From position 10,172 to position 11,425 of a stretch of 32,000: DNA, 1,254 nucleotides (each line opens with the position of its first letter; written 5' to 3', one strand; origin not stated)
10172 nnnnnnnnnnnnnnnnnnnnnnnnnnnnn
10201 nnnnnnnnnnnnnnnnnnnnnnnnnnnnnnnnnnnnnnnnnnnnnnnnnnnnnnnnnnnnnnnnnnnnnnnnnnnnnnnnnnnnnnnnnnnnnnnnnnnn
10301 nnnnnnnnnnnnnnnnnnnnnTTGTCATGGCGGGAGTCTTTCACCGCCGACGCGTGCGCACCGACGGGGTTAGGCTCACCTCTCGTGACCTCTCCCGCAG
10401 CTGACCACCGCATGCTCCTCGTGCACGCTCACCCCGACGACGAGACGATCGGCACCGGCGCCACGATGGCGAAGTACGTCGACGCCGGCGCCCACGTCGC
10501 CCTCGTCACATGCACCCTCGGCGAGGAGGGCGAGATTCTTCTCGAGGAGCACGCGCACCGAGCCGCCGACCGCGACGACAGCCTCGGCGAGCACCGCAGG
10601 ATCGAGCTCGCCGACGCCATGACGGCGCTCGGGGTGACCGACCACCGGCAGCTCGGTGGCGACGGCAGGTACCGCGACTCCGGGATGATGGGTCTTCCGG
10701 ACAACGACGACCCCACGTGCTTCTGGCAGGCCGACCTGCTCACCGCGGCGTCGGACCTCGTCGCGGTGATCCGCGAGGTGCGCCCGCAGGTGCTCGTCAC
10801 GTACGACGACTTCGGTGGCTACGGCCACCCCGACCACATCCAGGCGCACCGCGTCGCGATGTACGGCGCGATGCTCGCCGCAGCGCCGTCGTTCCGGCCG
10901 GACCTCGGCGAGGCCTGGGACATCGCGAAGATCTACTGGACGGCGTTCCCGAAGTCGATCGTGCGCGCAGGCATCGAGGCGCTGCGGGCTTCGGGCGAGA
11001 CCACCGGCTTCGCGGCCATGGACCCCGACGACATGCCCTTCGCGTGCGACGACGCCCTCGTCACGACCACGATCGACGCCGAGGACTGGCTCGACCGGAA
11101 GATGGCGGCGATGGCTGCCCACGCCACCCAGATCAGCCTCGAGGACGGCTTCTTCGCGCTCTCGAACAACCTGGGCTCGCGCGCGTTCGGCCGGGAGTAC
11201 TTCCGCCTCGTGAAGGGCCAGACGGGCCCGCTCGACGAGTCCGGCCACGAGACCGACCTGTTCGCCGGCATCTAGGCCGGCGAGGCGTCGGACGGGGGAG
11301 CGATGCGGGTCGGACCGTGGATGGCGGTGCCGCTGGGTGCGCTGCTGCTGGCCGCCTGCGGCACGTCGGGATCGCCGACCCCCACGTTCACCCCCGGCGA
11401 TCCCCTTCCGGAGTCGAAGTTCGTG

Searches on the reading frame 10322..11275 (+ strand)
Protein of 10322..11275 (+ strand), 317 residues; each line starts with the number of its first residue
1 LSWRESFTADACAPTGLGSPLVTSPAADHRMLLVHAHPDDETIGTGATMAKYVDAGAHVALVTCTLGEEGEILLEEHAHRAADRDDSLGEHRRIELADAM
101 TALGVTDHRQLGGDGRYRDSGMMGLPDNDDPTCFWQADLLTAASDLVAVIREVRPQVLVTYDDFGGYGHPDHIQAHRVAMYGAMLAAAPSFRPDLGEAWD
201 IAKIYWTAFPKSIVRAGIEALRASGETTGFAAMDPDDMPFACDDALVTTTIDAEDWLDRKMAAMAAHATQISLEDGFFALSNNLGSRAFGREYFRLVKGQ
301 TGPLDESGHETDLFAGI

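Call 5: search_protein_families(library=pfam, proteins=[window:10322-11275:+], max_evalue=0.01)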
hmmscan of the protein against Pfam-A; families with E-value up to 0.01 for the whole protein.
window:10322-11275:+ (317 aa): 1 family
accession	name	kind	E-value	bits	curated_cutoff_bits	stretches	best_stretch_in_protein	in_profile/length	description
PF02585.22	PIG-L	-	4.2e-29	102.1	28.2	1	32-180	1-126/129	GlcNAc-PI de-N-acetylase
